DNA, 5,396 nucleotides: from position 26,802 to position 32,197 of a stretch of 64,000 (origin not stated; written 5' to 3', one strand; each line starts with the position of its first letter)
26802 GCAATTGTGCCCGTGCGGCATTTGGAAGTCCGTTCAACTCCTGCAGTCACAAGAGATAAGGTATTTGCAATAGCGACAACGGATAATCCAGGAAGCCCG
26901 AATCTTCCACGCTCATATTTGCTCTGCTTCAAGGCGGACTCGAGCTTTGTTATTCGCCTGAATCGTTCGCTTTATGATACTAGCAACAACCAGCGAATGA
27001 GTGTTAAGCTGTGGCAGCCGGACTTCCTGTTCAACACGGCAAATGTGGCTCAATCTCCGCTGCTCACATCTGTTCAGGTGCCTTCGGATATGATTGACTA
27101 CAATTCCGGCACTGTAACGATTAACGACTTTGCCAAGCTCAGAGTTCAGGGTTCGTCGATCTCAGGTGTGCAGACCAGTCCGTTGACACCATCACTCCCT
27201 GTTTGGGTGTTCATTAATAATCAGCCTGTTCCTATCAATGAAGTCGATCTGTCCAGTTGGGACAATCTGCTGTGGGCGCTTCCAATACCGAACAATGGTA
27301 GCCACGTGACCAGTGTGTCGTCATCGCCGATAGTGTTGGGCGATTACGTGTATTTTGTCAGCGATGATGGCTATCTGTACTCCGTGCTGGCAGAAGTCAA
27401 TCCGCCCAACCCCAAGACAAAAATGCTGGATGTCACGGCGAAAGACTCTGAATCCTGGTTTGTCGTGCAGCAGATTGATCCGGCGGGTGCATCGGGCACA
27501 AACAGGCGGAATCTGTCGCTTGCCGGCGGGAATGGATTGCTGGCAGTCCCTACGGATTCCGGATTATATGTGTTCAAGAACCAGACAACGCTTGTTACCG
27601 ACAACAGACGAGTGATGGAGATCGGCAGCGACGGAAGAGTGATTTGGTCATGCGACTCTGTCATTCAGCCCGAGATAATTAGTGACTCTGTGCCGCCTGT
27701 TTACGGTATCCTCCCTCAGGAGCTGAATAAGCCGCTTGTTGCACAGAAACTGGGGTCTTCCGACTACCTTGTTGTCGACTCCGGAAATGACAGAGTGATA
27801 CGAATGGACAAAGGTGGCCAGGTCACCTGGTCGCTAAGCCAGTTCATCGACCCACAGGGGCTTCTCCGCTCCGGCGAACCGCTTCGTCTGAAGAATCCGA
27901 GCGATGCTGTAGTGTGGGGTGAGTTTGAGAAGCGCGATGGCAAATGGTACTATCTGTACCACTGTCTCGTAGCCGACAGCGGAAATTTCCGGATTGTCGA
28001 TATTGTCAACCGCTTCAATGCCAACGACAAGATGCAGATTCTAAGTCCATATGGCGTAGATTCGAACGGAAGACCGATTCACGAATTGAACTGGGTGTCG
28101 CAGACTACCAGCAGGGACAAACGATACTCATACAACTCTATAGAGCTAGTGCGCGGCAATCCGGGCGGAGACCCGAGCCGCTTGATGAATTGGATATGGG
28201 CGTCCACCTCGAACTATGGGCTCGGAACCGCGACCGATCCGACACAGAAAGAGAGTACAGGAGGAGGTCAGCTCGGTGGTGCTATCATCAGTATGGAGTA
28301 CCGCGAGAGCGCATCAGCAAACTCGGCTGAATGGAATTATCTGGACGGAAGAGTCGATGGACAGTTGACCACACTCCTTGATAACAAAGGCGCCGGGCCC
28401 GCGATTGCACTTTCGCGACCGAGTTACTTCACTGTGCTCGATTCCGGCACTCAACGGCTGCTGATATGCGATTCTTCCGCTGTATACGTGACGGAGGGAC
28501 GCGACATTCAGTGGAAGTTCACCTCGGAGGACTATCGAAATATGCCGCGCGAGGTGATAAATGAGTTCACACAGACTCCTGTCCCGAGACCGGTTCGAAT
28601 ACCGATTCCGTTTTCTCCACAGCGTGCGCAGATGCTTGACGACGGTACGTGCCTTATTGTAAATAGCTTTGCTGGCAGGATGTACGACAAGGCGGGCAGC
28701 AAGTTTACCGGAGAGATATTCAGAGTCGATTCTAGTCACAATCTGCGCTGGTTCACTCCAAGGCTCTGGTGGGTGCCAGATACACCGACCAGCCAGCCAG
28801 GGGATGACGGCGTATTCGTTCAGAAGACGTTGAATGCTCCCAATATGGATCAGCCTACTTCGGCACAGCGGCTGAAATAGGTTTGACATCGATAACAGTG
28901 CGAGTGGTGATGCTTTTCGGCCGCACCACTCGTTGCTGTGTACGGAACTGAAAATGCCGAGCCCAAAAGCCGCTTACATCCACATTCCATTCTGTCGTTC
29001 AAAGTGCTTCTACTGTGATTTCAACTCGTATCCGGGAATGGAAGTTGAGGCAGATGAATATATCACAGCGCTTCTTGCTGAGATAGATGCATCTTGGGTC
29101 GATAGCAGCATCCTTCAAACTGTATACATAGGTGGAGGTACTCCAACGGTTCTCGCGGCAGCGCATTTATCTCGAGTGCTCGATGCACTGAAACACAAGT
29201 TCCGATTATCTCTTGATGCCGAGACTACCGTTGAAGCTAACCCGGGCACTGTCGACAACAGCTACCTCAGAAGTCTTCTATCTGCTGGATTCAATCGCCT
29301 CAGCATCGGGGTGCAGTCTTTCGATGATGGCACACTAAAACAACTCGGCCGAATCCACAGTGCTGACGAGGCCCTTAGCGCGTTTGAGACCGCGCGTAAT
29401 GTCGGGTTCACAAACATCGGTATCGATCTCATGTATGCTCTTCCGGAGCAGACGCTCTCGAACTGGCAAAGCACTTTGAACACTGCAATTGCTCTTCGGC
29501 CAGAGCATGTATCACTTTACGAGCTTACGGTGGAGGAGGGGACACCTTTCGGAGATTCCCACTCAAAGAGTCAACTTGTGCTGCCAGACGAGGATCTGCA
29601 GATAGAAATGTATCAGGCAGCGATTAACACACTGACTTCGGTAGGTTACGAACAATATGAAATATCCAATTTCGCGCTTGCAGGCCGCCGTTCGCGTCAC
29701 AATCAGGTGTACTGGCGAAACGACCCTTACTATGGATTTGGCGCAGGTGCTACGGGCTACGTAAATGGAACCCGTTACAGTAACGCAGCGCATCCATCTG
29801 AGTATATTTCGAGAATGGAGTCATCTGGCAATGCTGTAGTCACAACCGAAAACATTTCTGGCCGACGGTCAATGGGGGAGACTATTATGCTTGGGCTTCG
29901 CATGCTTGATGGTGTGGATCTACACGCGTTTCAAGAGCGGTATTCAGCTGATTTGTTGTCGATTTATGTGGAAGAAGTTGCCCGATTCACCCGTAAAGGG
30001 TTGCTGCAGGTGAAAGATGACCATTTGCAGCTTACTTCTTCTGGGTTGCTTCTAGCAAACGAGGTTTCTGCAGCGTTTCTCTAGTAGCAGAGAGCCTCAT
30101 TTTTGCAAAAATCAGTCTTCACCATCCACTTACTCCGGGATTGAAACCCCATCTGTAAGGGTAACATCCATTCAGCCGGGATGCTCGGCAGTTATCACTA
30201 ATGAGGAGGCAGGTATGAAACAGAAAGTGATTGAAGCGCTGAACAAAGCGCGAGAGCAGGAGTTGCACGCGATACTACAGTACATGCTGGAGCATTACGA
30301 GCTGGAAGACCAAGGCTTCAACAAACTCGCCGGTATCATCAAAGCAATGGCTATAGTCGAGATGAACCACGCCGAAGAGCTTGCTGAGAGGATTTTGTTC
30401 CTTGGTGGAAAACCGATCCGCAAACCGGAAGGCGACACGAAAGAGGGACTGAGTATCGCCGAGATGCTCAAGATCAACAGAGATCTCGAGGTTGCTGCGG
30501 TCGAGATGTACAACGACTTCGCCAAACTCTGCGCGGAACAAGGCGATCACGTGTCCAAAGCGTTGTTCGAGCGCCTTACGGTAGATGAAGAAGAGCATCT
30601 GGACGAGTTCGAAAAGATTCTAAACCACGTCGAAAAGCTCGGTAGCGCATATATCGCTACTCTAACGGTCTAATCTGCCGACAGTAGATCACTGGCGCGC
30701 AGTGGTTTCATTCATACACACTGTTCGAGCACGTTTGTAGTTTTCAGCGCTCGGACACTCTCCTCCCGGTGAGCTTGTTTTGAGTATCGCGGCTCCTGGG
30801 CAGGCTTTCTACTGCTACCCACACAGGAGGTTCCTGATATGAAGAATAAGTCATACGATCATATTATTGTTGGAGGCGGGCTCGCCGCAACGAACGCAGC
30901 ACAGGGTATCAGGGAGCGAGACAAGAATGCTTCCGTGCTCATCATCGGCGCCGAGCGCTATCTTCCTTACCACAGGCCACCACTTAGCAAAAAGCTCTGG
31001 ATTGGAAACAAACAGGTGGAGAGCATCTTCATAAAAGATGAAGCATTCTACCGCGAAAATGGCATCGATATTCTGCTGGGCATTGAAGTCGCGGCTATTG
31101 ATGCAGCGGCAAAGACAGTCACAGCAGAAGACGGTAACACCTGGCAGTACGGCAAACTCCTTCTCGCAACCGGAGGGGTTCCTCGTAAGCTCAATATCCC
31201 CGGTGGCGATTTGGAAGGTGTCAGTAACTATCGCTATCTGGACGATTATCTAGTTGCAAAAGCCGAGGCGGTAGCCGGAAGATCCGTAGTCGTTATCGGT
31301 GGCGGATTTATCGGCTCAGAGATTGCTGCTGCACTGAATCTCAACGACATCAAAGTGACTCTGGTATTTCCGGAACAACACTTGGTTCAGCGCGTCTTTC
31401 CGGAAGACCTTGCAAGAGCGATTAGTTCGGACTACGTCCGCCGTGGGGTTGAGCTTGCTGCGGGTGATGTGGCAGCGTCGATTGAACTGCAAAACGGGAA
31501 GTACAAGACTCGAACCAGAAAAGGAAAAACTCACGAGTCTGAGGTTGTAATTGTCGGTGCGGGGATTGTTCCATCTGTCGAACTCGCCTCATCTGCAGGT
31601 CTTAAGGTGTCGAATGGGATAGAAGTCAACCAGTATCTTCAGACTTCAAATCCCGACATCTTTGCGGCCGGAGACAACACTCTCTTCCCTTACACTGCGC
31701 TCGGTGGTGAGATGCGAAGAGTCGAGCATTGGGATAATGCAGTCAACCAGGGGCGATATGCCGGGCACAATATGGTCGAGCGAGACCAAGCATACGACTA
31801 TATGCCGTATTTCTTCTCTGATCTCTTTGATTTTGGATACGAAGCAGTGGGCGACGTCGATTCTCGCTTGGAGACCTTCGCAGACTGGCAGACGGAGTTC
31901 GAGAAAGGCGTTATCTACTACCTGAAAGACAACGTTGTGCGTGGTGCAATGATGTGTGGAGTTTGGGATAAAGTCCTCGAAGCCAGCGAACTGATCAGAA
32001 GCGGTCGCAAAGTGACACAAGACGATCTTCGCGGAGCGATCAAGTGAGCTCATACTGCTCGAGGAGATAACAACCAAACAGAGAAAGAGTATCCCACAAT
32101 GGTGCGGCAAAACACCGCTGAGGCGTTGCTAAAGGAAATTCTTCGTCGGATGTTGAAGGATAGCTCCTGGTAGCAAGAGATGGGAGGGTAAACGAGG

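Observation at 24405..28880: PilY1-position giant protein combines a ThuA/GATase1-like N-domain with PQQ-like and NHL-like propellers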

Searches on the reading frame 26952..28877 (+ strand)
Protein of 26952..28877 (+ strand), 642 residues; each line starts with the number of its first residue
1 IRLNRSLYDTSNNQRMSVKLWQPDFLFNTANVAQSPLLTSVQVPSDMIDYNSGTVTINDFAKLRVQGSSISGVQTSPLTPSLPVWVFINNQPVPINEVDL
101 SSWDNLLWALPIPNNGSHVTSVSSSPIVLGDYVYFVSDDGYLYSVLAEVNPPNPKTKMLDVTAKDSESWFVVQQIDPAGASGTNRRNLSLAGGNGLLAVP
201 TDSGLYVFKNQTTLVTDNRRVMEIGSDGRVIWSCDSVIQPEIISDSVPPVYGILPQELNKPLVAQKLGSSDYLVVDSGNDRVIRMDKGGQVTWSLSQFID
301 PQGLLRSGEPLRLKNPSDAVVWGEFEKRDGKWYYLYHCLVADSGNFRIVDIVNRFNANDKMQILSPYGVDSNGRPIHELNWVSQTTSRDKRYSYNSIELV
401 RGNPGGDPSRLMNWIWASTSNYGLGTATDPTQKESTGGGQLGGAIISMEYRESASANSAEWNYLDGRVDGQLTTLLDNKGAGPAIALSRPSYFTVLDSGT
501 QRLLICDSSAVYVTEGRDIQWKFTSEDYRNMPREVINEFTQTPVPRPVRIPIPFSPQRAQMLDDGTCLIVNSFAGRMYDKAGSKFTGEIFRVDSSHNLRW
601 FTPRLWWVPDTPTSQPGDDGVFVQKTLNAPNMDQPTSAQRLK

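Call 36: predict_structure(alignment_id=A3)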
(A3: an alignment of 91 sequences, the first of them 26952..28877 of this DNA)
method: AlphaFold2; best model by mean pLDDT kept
length: 642 residues; sequences in the alignment: 91
mean_pLDDT: 88.9   pTM: 0.79
mean pLDDT of the five models: 88.9, 88.8, 88.6, 88.1, 87.4
residues with pLDDT >= 90: 388; 70-90: 191; 50-70: 58; < 50: 5
segments of 3 or more residues with pLDDT < 50: 436-439
pLDDT, mean of each block of 10 residues (from residue 1): 93 96 73 78 96 91 74 71 89 89 79 75 86 88 90 83 85 77 67 84 85 96 93 95 86 94 95 98 97 97 95 98 96 98 97 98 96 93 79 95 88 96 63 52 90 91 93 92 92 94 96 97 97 93 89 96 97 85 87 97 94 79 92 96 87
secondary structure, 60 per line:
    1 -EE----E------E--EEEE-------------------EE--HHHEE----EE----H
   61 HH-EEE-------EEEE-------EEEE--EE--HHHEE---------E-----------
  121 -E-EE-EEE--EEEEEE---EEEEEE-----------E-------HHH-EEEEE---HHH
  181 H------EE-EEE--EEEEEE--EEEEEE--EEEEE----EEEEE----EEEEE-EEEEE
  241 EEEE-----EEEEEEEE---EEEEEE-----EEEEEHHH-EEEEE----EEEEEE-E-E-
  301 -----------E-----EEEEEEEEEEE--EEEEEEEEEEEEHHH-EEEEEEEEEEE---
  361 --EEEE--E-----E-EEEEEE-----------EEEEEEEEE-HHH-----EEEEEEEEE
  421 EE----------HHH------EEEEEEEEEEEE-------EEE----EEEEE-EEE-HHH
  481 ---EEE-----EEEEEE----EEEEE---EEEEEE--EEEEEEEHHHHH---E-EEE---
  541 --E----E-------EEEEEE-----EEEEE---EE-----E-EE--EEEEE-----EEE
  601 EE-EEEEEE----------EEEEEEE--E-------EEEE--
elements in order: E18-21 E64-66 E74-77 E85-88 E127-129 E132-137 E141-146 E170-174 H178-181 E191-193 E196-201 E204-209 E212-216 E221-225 E230-234 E236-244 E250-257 E261-266 E272-276 E281-285 E290-295 E318-328 E331-342 E347-357 E363-366 E377-382 E394-402 E412-422 E442-453 E461-463 E468-472 E474-476 E484-486 E492-497 E502-506 E510-515 E518-524 H525-529 E535-537 E556-561 E567-571 E588-592 E598-602 E604-609 E620-626 E637-640

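Call 39: fold_search(model_id=the predicted structure, library=pdb)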
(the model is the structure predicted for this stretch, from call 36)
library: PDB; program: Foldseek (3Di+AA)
matches with E <= 10: 1201; with E <= 0.001: 81
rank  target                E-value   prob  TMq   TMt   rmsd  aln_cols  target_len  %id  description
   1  6lqs_BE               3.2e-08  1.00  0.12  0.10  24.8       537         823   10  Cryo-EM structure of 90S small subunit preribosomes in transition states (State D) (released 2020-09-16)
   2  9sfm_A                3.9e-08  1.00  0.15  0.09  21.5       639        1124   11  Crystal structure of Cereblon-DDB1 in complex with SB-405483 and Lenalidomide (released 2025-11-19)
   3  7lps_G                5.8e-08  1.00  0.17  0.15  24.0       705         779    9  Crystal structure of DDB1-CRBN-ALV1 complex bound to Helios (IKZF2 ZF2) (released 2021-06-02)
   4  9n77_LT               1.2e-07  1.00  0.16  0.12  23.9       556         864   10  SSU processome maturation and disassembly, State K (released 2025-11-05)
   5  9n73_LT               1.5e-07  1.00  0.13  0.10  24.4       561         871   11  SSU processome maturation and disassembly, State G (released 2025-10-29)
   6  8ov6_A                1.5e-07  1.00  0.17  0.14  23.1       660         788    9  Ternary structure of intramolecular bivalent glue degrader IBG1 bound to BRD4 and DCAF16:DDB1deltaBPB (released 2023-05-17)
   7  9lul_f                1.7e-07  1.00  0.18  0.15  26.6       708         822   10  Local refinement of stacked like DDB1-DDA1-DET1-Ube2e2-COP1 complex (layer 1) (released 2026-01-28)
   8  9n6v_LT               2.3e-07  1.00  0.15  0.12  28.2       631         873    9  SSU processome maturation and disassembly, State A (released 2025-11-05)
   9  7lps_A                2.3e-07  1.00  0.16  0.14  22.6       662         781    8  Crystal structure of DDB1-CRBN-ALV1 complex bound to Helios (IKZF2 ZF2) (released 2021-06-02)
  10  8bwc_B                2.5e-07  1.00  0.21  0.31  18.6       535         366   10  E. coli BAM complex (BamABCDE) wild-type (released 2023-05-24)
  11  9e2u_G                3.4e-07  1.00  0.16  0.13  24.6       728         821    9  Crystal structure of DDB1-CRBN-ALV1 complex bound to triple ZnF of Helios (IKZF2 ZF1-3) (released 2025-09-03)
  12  9fd2_b                3.6e-07  1.00  0.17  0.14  23.6       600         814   10  Structure of Pol II-TC-NER-STK19 complex (released 2024-11-13)
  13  5wlc_LT               4.0e-07  1.00  0.12  0.10  24.9       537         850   10  The complete structure of the small subunit processome (released 2017-09-27)
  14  9e2u_A                4.8e-07  1.00  0.16  0.13  25.0       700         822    9  Crystal structure of DDB1-CRBN-ALV1 complex bound to triple ZnF of Helios (IKZF2 ZF1-3) (released 2025-09-03)
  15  9q22_A                5.6e-07  1.00  0.17  0.14  24.1       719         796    9  Crystal structure of ternary complex Helios-ZF2:I-19:CRBN:DDB1 (released 2025-10-01)
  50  7nyq_B                2.6e-05  1.00  0.25  0.50  13.5       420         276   11  Crystal structure of the Mei-P26 NHL domain (released 2022-05-04)
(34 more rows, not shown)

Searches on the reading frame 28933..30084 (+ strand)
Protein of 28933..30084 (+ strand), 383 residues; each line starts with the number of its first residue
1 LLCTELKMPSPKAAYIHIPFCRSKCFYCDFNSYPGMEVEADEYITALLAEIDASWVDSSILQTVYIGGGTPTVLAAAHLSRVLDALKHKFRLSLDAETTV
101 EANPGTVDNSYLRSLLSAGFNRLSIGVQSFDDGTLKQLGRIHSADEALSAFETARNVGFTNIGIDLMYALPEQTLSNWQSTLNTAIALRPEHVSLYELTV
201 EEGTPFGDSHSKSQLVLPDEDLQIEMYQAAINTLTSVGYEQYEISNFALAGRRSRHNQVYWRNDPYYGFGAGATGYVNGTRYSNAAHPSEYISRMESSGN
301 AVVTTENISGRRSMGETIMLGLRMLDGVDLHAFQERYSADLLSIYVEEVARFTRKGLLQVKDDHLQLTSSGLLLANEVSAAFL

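Call 6: search_protein_families(library=pfam, proteins=[window:28933-30084:+], max_evalue=0.01)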
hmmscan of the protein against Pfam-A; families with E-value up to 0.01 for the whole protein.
window:28933-30084:+ (383 aa): 2 families
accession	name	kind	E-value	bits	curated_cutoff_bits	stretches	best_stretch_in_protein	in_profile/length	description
PF04055.27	Radical_SAM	-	4e-24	86.1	29.5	1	15-183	1-164/166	Radical SAM superfamily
PF06969.22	HemN_C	-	3.6e-16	59.4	24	1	314-374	7-67/67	HemN C-terminal domain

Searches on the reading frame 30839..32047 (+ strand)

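Call 7: search_protein_families(library=pfam, proteins=[window:30839-32047:+], max_evalue=0.01)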
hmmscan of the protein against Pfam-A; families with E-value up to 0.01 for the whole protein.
window:30839-32047:+ (402 aa): 11 families
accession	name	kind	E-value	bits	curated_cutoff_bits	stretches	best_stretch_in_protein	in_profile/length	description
PF07992.20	Pyr_redox_2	-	5.1e-59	200.5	26.1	1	6-305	1-291/291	Pyridine nucleotide-disulphide oxidoreductase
PF00070.33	Pyr_redox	-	1.3e-14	54.8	22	1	149-220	1-71/82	Pyridine nucleotide-disulphide oxidoreductase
PF14721.12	AIF_C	-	1.7e-12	48.4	25.9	2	308-350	1-44/130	Apoptosis-inducing factor, mitochondrion-associated, C-term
PF13738.12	Pyr_redox_3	-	7e-10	39.1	30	1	72-278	92-305/305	Pyridine nucleotide-disulphide oxidoreductase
PF01266.30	DAO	-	1.7e-05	24.9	27.9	0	150-176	2-28/353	FAD dependent oxidoreductase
PF05834.18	Lycopene_cycl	-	0.00036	20.2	23.4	0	150-180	2-34/380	Lycopene cyclase protein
PF13241.12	NAD_binding_7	-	0.0007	20.6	22.1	0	145-186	5-54/104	Putative NAD(P)-binding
PF13434.12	Lys_Orn_oxgnase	-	0.0017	18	21.3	0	96-184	140-227/339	L-lysine 6-monooxygenase/L-ornithine 5-monooxygenase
PF01134.28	GIDA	-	0.0026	17.3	22.1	0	150-185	2-37/391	Glucose inhibited division protein A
PF02737.24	3HCDH_N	-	0.0088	16.4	22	0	150-186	2-38/180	3-hydroxyacyl-CoA dehydrogenase, NAD binding domain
PF21791.3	MDHAR3-like_C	-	0.009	16.6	27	0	322-375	1-56/88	Monodehydroascorbate reductase 3-like, C-terminal domain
